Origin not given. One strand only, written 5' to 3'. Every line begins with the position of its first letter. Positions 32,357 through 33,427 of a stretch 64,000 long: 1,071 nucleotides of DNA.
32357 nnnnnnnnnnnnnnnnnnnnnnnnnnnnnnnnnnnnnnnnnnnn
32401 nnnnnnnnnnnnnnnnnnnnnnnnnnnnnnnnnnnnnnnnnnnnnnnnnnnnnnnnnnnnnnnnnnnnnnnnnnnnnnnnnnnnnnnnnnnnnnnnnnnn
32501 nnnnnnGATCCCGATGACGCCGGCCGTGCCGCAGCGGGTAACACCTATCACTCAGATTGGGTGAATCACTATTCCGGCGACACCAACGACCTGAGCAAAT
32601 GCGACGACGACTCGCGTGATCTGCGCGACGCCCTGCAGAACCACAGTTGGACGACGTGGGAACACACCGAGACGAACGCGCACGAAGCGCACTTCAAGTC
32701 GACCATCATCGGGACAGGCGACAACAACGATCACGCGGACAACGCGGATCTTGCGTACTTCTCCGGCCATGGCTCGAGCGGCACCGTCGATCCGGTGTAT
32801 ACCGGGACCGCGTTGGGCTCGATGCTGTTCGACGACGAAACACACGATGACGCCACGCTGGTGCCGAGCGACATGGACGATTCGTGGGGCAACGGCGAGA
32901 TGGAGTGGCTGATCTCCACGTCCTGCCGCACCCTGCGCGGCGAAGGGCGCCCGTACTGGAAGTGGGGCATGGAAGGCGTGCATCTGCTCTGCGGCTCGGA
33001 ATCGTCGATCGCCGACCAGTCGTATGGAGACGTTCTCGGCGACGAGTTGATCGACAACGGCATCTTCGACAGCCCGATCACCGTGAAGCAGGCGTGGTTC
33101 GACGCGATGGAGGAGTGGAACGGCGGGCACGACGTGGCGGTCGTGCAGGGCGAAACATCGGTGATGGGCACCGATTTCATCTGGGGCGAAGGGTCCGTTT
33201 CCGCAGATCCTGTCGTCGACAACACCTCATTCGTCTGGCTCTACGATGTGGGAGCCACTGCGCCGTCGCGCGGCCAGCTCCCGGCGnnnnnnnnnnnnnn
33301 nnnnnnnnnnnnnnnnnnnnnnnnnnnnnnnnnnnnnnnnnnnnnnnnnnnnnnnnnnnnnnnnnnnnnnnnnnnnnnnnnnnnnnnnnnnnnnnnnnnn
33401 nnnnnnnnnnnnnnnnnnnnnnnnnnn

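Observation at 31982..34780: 932-aa secreted sorting-domain protein with a candidate clan-CD-like His/Cys peptidase dyad and no recognisable family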

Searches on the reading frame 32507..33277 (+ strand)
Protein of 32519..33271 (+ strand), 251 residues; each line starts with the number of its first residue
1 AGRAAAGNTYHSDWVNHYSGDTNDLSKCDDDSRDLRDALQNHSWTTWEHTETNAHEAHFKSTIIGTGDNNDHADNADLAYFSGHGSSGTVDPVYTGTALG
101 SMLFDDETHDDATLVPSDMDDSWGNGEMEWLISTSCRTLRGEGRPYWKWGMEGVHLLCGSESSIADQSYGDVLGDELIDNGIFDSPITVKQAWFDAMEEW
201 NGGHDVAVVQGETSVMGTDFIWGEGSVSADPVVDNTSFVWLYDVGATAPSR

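Call 10: find_homologous_proteins(query=window:32519-33271:+)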
Query window:32519-33271:+: 496 candidates shared short words with the query, none scored E <= 0.001.

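Call 18: search_protein_representatives(protein=window:32519-33271:+)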
Query: 251 residues. Proteins with E-value up to 0.001 (for the whole library): 316; up to 1e-10: 124; up to 1e-30: 24. The best 150 are listed.
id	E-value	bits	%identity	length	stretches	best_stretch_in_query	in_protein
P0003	8.7e-106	369.7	68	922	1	1-250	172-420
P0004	3.1e-70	253.1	53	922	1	8-249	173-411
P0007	3.7e-64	233.2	49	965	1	6-246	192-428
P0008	1.3e-59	218.3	50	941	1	4-249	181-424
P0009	2.5e-56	207.5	48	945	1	2-244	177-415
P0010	9.2e-52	192.6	44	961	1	8-248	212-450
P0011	3.5e-51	190.6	46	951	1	5-245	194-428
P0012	3.2e-49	184.2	45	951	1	3-248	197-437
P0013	1.8e-48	181.8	43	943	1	8-251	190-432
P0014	2.7e-48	181.2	43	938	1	2-243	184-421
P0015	9.5e-46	172.8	42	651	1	5-248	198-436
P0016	1.6e-41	159.0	43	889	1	5-248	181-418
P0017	4.0e-40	154.4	41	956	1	6-243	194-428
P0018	6.0e-39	150.5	42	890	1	7-248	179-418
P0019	1.2e-38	149.5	40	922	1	5-245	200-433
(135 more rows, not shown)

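Call 38: search_solved_structures(query=A3, max_evalue=10, show_alignments=3)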
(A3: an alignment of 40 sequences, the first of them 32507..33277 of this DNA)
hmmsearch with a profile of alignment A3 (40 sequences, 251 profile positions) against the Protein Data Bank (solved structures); distinct sequences matched with E-value up to 10: 0.

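Call 40: predict_structure(alignment_id=A3)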
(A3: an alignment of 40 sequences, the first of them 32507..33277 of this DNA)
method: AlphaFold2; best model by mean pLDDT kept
length: 257 residues; sequences in the alignment: 40
mean_pLDDT: 91.3   pTM: 0.90
mean pLDDT of the five models: 91.3, 91.1, 90.9, 90.6, 89.8
residues with pLDDT >= 90: 205; 70-90: 33; 50-70: 12; < 50: 7
segments of 3 or more residues with pLDDT < 50: 252-257
pLDDT, mean of each block of 10 residues (from residue 1): 57 97 86 98 96 95 94 95 97 90 94 90 94 97 95 95 97 97 88 98 92 97 97 91 91 44
secondary structure, 60 per line:
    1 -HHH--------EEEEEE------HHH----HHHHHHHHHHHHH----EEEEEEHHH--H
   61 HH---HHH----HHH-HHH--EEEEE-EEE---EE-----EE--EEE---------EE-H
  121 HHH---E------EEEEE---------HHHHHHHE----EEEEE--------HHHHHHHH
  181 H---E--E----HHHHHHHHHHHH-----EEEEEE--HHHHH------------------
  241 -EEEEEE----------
elements in order: E13-18 H32-44 E49-54 E82-86 E88-90 E105-107 H120-123 E134-138 H148-154 E160-164 H173-181 H193-204 E210-215 H218-222 E242-247

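Call 43: fold_search(model_id=the predicted structure, library=pdb)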
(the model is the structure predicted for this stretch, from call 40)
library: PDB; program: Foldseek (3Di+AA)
matches with E <= 10: 823; with E <= 0.001: 9
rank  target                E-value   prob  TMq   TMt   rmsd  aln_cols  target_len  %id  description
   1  8tl0_B                4.7e-05  1.00  0.47  0.28   5.4       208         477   13  Structure of activated SAVED-CHAT filament (released 2024-03-06)
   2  8tl0_C                4.7e-05  1.00  0.46  0.28   5.6       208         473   14  Structure of activated SAVED-CHAT filament (released 2024-03-06)
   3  8tl0_A                6.0e-05  1.00  0.45  0.27   5.8       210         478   14  Structure of activated SAVED-CHAT filament (released 2024-03-06)
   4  8tl0_D                1.7e-04  1.00  0.46  0.27   5.5       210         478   14  Structure of activated SAVED-CHAT filament (released 2024-03-06)
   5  9mkc_A                3.4e-04  1.00  0.37  0.28   8.4       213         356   11  Crystal structure of MALT1 in complex with an allosteric inhibitor (released 2025-10-29)
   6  2fp3                  4.6e-04  1.00  0.37  0.37   6.4       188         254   11  Crystal structure of the Drosophila initiator caspase Dronc (released 2006-01-31)
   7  8tl0_I                5.2e-04  1.00  0.51  0.30   6.1       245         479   16  Structure of activated SAVED-CHAT filament (released 2024-03-06)
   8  9mkc_B                5.5e-04  0.99  0.37  0.28  11.4       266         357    9  Crystal structure of MALT1 in complex with an allosteric inhibitor (released 2025-10-29)
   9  9mke_A                9.1e-04  0.90  0.32  0.23  12.5       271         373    9  Crystal structure of MALT1 in complex with an allosteric inhibitor (released 2025-10-29)
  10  7a41_A                1.2e-03  1.00  0.42  0.32   6.7       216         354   12  MALT1 in complex with a NVS-MALT1 chemical probe (released 2020-12-02)
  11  6yn9                  1.4e-03  1.00  0.43  0.32   7.1       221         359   11  MALT1(329-728) in complex with a sulfonamide containing compound (released 2020-06-24)
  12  6yn8                  1.8e-03  0.99  0.43  0.32   9.9       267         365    8  Human MALT1(334-719) in complex with a tetrazole containing compound (released 2020-06-24)
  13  3v3k_I                1.9e-03  0.99  0.43  0.45   8.3       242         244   10  Human caspase 9 in complex with bacterial effector protein (released 2013-03-06)
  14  4i1r                  2.0e-03  0.99  0.41  0.31   6.7       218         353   10  Human MALT1 (caspase-IG3) in complex with thioridazine (released 2013-08-28)
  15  1jxq_A                2.9e-03  0.95  0.35  0.37   7.8       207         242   11  Structure of cleaved, CARD domain deleted Caspase-9 (released 2001-12-12)
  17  6mzo                  4.8e-03  0.97  0.43  0.34   6.7       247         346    8  X-ray Structure of an Inactive Zymogen C11 Protease from Parabacteroides distasonis (released 2019-04-17)
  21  6n9j_B                5.4e-03  0.99  0.47  0.36   6.4       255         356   11  X-ray structure of a secreted C11 cysteine protease from Bacteroides thetaiotaomicron in complex with an irreversible  (released 2019-12-11)
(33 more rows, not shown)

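Call 46: search_protein_families(library=pfam, alignment_id=A3, max_evalue=1)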
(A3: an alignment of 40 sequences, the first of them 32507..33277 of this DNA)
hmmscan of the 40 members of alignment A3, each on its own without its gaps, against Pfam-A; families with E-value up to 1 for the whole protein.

A. member 1, window:32507-33277:+ (257 aa): 3 families
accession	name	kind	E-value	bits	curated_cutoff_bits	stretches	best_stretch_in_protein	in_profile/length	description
PF19872.4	DUF6345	-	2.2e-32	112.8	26.9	1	17-245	2-218/221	Family of unknown function (DUF6345)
PF00656.27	Peptidase_C14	-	0.00015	22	21.4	1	20-145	10-117/233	Caspase domain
PF17916.6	LID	-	0.11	13.1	25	1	209-230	1-19/29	LIM interaction domain (LID)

B. families by the number of members that match (of 40 scanned): 13 families
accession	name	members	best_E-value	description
PF19872.4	DUF6345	40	2.2e-62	Family of unknown function (DUF6345)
PF00656.27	Peptidase_C14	12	3.6e-05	Caspase domain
PF17916.6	LID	4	0.026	LIM interaction domain (LID)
PF12770.12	CHAT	1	0.021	CHAT domain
PF22142.1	Hao_C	1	0.027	Hydroxylamine oxidoreductase, C-terminal domain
PF19227.5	Salyut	1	0.055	Salyut domain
PF21567.2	Gp22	1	0.067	Gp22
PF12171.14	zf-C2H2_jaz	1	0.089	Zinc-finger double-stranded RNA-binding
PF15851.11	DUF4723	1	0.12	Domain of unknown function (DUF4723)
PF24254.1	DUF7455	1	0.13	Domain of unknown function (DUF7455)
PF24303.1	DUF7485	1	0.14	Domain of unknown function (DUF7485)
PF07566.17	DUF1543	1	0.23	Domain of Unknown Function (DUF1543)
PF12741.13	SusD-like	1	0.31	Susd and RagB outer membrane lipoprotein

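Call 59: find_homologous_proteins(query=A3, max_evalue=0.00001)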
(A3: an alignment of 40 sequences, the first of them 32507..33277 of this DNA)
Query A3 (40 sequences) (257 aa, profile of the alignment): 38 proteins with E <= 0.00001 among 3167 candidates.
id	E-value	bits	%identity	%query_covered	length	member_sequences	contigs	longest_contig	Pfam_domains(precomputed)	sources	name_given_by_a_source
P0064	1.7e-65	239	28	82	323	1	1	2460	PF19872.5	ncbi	ncbi:MAG: DUF6345 domain-containing protein, partial [Planctomycetota bacterium]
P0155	3.8e-65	238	32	77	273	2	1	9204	PF19872.5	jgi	jgi:hypothetical protein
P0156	1.4e-58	216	26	85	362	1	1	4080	PF19872.5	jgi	jgi:hypothetical protein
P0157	3.2e-58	215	25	82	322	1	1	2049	PF19872.5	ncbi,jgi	ncbi:MAG: DUF6345 domain-containing protein [Planctomycetota bacterium]|jgi:hypothetical protein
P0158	4.5e-45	172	24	85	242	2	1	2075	PF19872.5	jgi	jgi:hypothetical protein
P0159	5.9e-45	172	32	85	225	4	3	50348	PF19872.5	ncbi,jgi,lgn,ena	ncbi:MAG TPA: DUF6345 domain-containing protein [Acidimicrobiales bacterium]|jgi:hypothetical protei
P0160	4.5e-43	166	25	85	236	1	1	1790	PF19872.5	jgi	jgi:hypothetical protein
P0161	9.0e-43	165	28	89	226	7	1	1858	PF19872.5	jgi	-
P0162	1.9e-42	163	28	88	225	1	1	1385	PF19872.5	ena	-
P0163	2.7e-42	163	24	89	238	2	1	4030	PF19872.5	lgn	-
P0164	3.2e-42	163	27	88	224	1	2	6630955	PF19872.5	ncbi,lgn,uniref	ncbi:DUF6345 domain-containing protein [Roseateles noduli]|uniref:DUF6345 domain-containing protein 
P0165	4.6e-42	162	27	88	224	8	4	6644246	PF19872.5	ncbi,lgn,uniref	ncbi:DUF6345 domain-containing protein [Roseateles sp. UC29_93]|uniref:DUF6345 domain-containing pro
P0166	8.9e-42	161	29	61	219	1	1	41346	PF19872.5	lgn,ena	-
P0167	1.4e-41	161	30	86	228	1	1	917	PF19872.5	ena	-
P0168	1.6e-41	161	32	88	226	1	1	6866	PF19872.5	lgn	-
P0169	1.9e-41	160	28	85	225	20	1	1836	PF19872.5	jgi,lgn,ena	-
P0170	2.8e-41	160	26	86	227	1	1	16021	PF19872.5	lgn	-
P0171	3.5e-41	159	28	87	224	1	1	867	PF19872.5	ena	-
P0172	4.1e-41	159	27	88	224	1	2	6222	PF19872.5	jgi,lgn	jgi:hypothetical protein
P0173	6.2e-41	159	29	89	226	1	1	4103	PF19872.5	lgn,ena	-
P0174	8.8e-41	158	29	86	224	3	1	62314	PF19872.5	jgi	jgi:hypothetical protein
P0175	1.7e-40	157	24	85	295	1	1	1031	PF19872.5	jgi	jgi:hypothetical protein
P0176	1.8e-40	157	27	87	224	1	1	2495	PF19872.5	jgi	jgi:Family of unknown function (DUF6345)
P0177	1.9e-40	157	28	89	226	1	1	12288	PF19872.5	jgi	jgi:hypothetical protein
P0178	2.1e-40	157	27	88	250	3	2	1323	PF19872.5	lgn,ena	-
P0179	3.1e-40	156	26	86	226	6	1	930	PF19872.5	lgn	-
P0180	4.2e-40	156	32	65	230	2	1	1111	PF19872.5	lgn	-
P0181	1.2e-39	154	27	88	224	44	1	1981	PF19872.5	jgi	jgi:hypothetical protein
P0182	1.2e-39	154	27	86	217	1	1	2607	PF19872.5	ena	-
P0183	1.9e-39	154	25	71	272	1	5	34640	PF19872.5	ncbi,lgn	-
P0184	2.0e-39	154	27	89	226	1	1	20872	PF19872.5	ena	-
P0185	2.2e-38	150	28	73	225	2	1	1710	PF19872.5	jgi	jgi:hypothetical protein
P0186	3.5e-37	146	29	65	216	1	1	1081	PF19872.5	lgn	-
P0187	1.7e-34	137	27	52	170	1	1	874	PF19872.5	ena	-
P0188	4.8e-33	133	28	85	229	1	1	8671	PF19872.5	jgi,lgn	jgi:hypothetical protein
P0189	2.6e-32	130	33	47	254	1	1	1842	PF19872.5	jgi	-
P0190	2.7e-23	101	28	63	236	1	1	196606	PF19872.5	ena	-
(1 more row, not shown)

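Call 60: find_encoding_contigs(protein=P0165, flank=6000, max_places=3)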
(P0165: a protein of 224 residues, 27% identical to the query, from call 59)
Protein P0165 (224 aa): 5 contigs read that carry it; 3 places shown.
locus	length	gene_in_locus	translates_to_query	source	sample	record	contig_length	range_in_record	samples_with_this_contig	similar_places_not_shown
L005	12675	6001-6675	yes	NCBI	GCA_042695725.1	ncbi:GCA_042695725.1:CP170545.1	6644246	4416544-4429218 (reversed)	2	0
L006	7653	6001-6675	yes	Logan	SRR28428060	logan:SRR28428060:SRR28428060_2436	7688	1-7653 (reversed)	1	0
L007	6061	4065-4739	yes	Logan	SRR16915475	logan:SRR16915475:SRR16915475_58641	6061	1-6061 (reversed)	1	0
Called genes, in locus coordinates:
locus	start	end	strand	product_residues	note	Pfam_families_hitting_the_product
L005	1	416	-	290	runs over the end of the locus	PF00005:ABC_tran, PF13304:AAA_21 (faint)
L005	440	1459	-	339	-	PF13379:NMT1_2, PF04069:OpuAC, PF12974:Phosphonate-bd, PF09084:NMT1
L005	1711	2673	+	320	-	PF00326:Peptidase_S9 (faint), PF00561:Abhydrolase_1, PF02230:Abhydrolase_2 (faint), PF12146:Hydrolase_4, PF12697:Abhydrolase_6, PF08386:Abhydrolase_4 (weak)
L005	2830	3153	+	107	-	-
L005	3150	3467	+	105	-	-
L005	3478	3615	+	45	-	-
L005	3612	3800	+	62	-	-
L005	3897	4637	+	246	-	-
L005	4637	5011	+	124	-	-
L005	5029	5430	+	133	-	-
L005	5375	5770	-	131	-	PF01370:Epimerase (weak), PF02254:TrkA_N (weak), PF13460:NAD_binding_10 (weak)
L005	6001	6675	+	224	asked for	PF19872:DUF6345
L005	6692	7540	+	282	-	-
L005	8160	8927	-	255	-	-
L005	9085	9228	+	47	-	-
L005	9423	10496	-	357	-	-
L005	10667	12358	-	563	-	PF00005:ABC_tran, PF02463:SMC_N (faint), PF13555:AAA_29 (faint), PF13401:AAA_22 (faint), PF13304:AAA_21 (weak), PF08352:oligo_HPY (faint), PF00005:ABC_tran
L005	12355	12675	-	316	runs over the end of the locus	-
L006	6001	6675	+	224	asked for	PF19872:DUF6345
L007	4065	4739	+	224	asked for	PF19872:DUF6345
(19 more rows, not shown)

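Call 64: search_protein_families(library=padloc, proteins=[P0165, L005:6692-7537:+, L005:8160-8924:-, L005:9423-10493:-, L005:3897-4634:+], max_evalue=0.01)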
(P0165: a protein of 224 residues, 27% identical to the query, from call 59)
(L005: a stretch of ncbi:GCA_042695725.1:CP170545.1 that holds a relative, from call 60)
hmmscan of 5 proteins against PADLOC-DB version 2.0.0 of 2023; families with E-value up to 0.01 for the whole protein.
P0165 (224 aa): 0 families

L005:6692-7537:+ (282 aa): 0 families

L005:8160-8924:- (254 aa): 0 families

L005:9423-10493:- (356 aa): 0 families

L005:3897-4634:+ (246 aa): 0 families

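Call 66: find_encoding_contigs(protein=P0159, flank=4000, max_places=2)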
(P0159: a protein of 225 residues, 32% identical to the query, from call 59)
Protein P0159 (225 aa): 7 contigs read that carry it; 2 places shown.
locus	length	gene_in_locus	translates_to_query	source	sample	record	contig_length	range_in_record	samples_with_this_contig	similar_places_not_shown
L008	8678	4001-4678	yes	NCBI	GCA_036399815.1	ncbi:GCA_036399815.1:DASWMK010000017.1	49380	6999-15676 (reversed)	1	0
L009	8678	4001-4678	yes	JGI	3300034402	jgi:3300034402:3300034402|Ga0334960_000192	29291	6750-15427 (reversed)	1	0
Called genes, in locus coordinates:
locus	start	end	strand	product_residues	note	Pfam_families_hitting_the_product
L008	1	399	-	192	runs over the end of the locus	-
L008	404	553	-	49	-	-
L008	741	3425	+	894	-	PF00989:PAS (faint), PF08447:PAS_3, PF13188:PAS_8 (faint), PF13426:PAS_9 (faint), PF08448:PAS_4 (weak), PF00990:GGDEF, PF00563:EAL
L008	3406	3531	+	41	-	PF00578:AhpC-TSA (weak)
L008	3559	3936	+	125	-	PF13911:AhpC-TSA_2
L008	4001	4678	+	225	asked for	PF19872:DUF6345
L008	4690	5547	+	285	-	-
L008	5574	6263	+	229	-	PF01636:APH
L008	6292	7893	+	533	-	PF02771:Acyl-CoA_dh_N, PF02770:Acyl-CoA_dh_M, PF00441:Acyl-CoA_dh_1, PF08028:Acyl-CoA_dh_2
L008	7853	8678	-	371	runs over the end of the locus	PF01266:DAO, PF01494:FAD_binding_3 (faint), PF13450:NAD_binding_8 (weak)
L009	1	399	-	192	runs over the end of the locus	-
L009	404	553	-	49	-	-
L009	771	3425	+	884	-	PF00989:PAS (faint), PF13188:PAS_8 (faint), PF08447:PAS_3, PF13426:PAS_9 (faint), PF08448:PAS_4 (weak), PF00990:GGDEF, PF00563:EAL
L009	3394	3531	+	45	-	PF00578:AhpC-TSA (weak)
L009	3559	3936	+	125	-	PF13911:AhpC-TSA_2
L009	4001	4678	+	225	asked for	PF19872:DUF6345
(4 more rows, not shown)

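Call 67: find_encoding_contigs(protein=P0174, flank=4000, max_places=2)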
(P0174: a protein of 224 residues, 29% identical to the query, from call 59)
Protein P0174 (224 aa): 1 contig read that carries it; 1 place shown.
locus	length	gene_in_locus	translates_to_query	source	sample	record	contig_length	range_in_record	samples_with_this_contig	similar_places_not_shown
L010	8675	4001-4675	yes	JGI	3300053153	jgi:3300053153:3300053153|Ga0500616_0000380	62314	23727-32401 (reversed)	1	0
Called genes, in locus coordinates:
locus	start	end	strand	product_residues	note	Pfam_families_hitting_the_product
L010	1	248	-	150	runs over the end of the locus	PF00190:Cupin_1 (weak), PF07883:Cupin_2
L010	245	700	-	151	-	PF02082:Rrf2, PF03444:WHD_HrcA (weak)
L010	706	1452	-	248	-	PF12146:Hydrolase_4 (faint), PF00561:Abhydrolase_1 (faint)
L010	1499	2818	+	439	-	PF02771:Acyl-CoA_dh_N, PF02770:Acyl-CoA_dh_M, PF00441:Acyl-CoA_dh_1, PF08028:Acyl-CoA_dh_2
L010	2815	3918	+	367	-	PF00296:Bac_luciferase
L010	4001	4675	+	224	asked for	PF19872:DUF6345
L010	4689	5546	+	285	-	-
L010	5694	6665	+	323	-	-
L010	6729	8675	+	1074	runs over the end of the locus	PF03704:BTAD, PF00931:NB-ARC (weak), PF13191:AAA_16 (weak), PF13401:AAA_22 (weak), PF25872:HTH_77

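Call 77: find_encoding_contigs(protein=P0155, flank=4000, max_places=2)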
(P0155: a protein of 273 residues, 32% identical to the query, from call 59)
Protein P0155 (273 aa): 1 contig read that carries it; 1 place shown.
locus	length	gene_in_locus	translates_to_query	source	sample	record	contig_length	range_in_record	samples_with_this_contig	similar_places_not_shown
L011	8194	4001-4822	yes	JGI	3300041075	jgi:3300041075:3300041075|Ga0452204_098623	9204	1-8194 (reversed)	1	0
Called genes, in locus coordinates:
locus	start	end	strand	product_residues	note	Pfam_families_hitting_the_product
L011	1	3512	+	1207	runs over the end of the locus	PF13229:Beta_helix, PF08480:Disaggr_assoc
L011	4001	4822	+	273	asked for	PF19872:DUF6345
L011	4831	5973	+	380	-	-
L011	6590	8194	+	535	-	?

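Call 78: find_encoding_contigs(protein=P0183, flank=4000, max_places=2)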
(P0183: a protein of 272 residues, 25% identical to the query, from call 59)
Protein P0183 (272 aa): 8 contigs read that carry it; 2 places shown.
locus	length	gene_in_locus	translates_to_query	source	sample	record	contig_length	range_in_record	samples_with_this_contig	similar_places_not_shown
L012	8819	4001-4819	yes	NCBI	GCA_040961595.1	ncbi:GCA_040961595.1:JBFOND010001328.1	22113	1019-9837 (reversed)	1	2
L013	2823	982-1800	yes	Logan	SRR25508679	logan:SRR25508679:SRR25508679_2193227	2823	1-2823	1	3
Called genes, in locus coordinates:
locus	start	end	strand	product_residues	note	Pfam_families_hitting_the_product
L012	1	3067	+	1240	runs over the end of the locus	PF07676:PD40, PF26549:Tricorn_N, PF07676:PD40, PF26550:Tricorn_2nd, PF26549:Tricorn_N, PF07676:PD40, PF26549:Tricorn_N, PF07676:PD40, +2 more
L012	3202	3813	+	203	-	PF11611:DUF4352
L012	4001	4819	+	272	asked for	PF19872:DUF6345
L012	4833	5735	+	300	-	-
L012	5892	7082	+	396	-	PF10342:Kre9_KNH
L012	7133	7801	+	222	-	-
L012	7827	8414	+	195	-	PF13240:Zn_Ribbon_1 (weak)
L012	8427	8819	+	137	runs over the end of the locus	PF13240:Zn_Ribbon_1 (weak)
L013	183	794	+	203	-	PF11611:DUF4352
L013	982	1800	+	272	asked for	PF19872:DUF6345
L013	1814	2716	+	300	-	-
